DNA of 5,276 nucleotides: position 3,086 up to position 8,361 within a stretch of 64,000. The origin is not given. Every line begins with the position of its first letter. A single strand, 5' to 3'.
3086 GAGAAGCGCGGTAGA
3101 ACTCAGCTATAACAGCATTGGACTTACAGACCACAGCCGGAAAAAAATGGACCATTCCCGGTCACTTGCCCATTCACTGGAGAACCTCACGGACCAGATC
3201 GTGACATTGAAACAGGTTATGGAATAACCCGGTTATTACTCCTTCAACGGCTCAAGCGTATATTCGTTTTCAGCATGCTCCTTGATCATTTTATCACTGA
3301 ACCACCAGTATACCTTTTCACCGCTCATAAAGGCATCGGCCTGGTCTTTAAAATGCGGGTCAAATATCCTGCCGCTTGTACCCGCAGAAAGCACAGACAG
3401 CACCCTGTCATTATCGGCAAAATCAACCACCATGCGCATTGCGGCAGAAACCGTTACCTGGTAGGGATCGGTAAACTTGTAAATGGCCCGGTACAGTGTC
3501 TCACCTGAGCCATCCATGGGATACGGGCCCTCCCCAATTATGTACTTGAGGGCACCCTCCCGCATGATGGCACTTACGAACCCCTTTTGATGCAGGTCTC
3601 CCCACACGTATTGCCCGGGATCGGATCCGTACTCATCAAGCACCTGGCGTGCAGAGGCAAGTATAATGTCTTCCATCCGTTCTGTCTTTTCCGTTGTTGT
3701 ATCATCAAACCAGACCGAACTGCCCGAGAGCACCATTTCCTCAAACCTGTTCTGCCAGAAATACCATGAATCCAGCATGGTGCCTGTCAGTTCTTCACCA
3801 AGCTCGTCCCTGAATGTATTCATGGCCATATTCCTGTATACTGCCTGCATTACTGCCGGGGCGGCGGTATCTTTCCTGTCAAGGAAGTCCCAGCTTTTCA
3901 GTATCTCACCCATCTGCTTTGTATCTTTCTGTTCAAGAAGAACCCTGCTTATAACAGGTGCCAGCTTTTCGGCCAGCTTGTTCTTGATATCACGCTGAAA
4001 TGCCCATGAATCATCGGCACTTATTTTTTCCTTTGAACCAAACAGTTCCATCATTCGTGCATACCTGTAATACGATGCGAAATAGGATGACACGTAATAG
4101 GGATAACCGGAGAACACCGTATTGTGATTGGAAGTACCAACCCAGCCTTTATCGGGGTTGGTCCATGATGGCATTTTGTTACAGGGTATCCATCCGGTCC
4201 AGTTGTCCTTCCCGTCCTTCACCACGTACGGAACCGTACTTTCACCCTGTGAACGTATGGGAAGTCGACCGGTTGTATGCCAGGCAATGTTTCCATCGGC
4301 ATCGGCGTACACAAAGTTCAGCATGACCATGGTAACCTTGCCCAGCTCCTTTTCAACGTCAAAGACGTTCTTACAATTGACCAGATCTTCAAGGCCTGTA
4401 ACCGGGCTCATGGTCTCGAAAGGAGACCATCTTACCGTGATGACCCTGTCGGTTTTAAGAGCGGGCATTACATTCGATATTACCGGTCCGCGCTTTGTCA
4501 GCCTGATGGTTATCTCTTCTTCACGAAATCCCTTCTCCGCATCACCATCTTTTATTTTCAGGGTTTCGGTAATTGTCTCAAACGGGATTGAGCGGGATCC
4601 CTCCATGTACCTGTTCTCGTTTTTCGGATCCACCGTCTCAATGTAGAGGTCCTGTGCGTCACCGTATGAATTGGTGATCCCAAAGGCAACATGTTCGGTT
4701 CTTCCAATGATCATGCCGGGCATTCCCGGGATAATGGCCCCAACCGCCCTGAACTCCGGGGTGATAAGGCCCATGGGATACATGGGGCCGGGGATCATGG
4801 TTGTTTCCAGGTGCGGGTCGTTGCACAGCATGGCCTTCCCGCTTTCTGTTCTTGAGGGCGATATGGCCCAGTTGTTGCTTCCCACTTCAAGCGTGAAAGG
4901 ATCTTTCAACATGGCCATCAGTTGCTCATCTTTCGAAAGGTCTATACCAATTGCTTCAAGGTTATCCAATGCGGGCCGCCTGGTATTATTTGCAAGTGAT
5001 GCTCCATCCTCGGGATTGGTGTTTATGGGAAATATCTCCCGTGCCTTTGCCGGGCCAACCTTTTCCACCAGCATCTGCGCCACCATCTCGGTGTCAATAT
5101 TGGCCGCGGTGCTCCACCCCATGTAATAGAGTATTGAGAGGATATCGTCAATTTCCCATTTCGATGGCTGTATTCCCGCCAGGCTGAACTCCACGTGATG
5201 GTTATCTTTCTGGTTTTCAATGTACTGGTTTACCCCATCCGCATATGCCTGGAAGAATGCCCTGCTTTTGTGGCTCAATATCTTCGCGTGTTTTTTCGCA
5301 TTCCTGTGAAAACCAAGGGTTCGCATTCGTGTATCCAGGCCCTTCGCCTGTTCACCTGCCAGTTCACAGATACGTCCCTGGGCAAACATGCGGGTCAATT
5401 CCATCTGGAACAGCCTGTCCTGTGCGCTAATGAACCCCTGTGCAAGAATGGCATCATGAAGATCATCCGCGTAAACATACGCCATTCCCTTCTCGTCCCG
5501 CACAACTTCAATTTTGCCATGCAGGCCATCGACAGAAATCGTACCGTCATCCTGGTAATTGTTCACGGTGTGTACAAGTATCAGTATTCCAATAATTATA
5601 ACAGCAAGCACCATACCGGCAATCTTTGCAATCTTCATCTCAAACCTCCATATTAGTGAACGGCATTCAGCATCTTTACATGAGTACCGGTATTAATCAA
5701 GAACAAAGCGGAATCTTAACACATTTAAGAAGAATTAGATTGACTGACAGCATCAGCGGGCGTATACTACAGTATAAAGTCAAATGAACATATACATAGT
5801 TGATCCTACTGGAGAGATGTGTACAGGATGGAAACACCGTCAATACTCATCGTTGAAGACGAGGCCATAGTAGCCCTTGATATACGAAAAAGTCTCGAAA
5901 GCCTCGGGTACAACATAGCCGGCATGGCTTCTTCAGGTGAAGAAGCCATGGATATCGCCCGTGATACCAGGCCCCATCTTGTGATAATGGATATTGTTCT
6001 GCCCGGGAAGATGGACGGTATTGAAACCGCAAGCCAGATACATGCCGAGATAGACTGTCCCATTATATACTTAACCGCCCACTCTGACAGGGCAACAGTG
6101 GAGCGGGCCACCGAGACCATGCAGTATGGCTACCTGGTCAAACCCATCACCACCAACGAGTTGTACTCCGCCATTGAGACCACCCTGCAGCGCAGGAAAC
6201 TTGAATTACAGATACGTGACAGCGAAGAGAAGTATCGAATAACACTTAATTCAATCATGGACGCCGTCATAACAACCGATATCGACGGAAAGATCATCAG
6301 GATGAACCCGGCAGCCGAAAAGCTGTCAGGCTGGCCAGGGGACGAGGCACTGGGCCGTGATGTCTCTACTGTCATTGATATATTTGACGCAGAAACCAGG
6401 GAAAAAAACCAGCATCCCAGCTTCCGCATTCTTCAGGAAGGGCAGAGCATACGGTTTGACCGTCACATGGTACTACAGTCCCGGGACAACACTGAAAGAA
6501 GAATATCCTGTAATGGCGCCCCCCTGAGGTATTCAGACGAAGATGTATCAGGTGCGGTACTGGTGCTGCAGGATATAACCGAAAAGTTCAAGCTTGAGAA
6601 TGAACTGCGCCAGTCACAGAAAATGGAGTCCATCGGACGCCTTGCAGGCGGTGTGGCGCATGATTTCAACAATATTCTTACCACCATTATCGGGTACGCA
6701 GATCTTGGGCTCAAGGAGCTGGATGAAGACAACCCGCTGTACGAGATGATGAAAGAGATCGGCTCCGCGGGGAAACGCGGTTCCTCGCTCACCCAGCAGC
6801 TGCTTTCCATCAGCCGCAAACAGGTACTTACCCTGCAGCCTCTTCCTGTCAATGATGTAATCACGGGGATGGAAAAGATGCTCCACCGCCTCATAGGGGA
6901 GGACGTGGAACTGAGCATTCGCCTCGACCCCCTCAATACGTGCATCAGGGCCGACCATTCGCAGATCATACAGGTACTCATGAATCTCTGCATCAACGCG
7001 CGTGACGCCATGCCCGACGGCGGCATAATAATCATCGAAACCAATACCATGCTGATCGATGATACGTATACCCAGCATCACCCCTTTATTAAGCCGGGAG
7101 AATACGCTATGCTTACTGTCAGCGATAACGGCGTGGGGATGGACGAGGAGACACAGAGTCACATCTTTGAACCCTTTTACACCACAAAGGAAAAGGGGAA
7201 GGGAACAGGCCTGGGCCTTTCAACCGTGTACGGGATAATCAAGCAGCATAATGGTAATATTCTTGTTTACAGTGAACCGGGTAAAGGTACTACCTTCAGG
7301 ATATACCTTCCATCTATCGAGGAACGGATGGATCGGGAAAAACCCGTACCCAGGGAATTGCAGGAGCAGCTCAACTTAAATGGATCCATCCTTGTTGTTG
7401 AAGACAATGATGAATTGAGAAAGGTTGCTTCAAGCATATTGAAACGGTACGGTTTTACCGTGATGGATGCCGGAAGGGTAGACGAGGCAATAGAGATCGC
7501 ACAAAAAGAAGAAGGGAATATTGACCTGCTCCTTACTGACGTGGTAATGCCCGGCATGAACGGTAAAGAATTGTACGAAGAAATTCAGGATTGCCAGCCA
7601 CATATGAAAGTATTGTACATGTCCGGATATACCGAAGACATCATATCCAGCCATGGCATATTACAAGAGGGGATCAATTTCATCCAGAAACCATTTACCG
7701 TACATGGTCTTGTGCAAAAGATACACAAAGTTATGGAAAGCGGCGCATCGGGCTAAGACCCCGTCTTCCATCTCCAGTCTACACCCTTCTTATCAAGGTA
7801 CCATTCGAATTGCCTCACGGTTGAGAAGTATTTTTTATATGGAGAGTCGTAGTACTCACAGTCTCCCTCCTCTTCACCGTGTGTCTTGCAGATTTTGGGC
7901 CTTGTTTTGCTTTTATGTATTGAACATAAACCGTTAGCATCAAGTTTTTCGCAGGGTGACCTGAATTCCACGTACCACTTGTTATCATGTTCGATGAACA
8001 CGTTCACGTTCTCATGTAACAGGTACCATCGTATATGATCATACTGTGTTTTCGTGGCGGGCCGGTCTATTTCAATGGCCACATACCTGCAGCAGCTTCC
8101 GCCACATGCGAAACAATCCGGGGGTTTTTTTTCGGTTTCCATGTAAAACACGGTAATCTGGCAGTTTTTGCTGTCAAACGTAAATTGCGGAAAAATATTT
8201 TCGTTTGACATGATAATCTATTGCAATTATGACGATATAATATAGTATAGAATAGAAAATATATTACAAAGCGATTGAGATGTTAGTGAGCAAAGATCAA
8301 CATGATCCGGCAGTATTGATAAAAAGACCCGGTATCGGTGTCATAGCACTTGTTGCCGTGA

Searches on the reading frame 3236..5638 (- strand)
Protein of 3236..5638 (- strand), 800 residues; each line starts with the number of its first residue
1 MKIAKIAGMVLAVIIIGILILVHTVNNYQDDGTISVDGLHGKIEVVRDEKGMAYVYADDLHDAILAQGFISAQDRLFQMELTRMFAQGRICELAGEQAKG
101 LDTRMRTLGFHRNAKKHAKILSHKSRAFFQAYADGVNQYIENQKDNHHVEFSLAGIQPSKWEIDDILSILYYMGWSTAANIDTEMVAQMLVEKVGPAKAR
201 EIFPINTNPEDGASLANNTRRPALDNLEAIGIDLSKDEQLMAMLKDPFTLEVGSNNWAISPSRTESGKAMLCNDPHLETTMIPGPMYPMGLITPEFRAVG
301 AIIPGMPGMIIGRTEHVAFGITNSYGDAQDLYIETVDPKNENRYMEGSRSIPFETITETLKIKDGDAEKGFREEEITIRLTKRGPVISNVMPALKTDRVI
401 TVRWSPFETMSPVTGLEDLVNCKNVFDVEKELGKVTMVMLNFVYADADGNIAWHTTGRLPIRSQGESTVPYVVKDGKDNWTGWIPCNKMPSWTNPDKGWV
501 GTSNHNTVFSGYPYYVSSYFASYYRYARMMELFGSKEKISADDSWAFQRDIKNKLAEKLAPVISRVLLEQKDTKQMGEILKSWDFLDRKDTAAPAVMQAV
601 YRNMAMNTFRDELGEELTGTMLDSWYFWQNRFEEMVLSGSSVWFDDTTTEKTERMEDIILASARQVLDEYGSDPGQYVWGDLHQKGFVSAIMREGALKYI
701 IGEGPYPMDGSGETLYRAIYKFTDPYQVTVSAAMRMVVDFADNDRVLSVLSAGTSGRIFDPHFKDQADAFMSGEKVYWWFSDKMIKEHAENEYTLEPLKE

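Call 21: search_protein_families(library=pfam, proteins=[window:3236-5638:-], max_evalue=0.00001)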
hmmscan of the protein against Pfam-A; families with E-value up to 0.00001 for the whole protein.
window:3236-5638:- (800 aa): 1 family
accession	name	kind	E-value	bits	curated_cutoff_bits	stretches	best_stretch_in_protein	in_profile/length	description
PF01804.23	Penicil_amidase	-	7.2e-186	620.6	21.3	1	43-786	2-674/675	Penicillin amidase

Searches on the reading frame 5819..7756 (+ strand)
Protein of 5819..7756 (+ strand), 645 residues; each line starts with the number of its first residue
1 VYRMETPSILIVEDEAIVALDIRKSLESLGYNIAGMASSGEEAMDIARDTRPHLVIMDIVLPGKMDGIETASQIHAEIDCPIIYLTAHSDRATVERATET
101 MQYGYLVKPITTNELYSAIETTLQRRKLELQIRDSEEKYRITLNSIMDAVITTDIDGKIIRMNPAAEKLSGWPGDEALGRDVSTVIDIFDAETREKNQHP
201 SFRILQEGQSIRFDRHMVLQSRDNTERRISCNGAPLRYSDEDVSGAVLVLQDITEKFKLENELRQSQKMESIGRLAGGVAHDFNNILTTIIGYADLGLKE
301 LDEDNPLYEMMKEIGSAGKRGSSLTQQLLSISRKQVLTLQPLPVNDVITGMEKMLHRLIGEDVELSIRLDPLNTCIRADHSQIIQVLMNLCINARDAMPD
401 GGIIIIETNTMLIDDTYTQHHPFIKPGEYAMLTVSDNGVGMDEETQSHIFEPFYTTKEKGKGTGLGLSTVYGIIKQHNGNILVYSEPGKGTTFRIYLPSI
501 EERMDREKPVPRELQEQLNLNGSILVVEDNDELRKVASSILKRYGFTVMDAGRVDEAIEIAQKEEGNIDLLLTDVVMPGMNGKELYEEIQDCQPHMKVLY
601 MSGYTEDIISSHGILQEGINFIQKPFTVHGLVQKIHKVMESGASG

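Call 21: search_protein_families(library=pfam, proteins=[window:5819-7756:+], max_evalue=0.00001)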
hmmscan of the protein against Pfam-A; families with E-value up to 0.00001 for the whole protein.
window:5819-7756:+ (645 aa): 7 families
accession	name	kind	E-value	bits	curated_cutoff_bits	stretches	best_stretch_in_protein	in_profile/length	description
PF00072.30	Response_reg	-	1.8e-46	157.3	30.2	2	9-120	1-111/111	Response regulator receiver domain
PF02518.31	HATPase_c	-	2.3e-24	86.4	26.4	1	379-498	2-108/111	Histidine kinase-, DNA gyrase B-, and HSP90-like ATPase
PF08448.16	PAS_4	-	2.4e-14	53.9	23.1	1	143-255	1-107/110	PAS fold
PF00989.32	PAS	-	2.9e-14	53.5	22.6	1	138-253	2-113/113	PAS fold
PF13426.13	PAS_9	-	4e-13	50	27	1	148-255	2-103/103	PAS domain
PF13188.13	PAS_8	-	2.3e-08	34.1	21.8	1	137-197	1-57/65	PAS domain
PF00512.31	HisKA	-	3.1e-08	34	26.9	1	273-335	3-64/66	His Kinase A (phospho-acceptor) domain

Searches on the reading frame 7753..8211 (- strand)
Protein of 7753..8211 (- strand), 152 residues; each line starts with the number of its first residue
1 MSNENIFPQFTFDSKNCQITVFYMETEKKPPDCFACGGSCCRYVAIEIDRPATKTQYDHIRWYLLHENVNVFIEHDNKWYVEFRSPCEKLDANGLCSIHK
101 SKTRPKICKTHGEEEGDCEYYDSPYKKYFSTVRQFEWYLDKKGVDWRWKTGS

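Call 7: search_protein_families(library=pfam, proteins=[window:7753-8211:-], max_evalue=0.001)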
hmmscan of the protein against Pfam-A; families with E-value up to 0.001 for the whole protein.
window:7753-8211:- (152 aa): 0 families

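Call 77: search_protein_families(library=ncbifam, proteins=[window:7753-8211:-], max_evalue=0.001)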
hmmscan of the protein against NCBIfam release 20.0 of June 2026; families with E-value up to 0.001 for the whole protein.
window:7753-8211:- (152 aa): 1 family
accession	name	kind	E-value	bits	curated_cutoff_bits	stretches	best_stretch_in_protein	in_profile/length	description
NF038110.1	Lys_methyl_FliB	equivalog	0.00044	19.9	85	1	35-110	13-95/373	flagellin lysine-N-methylase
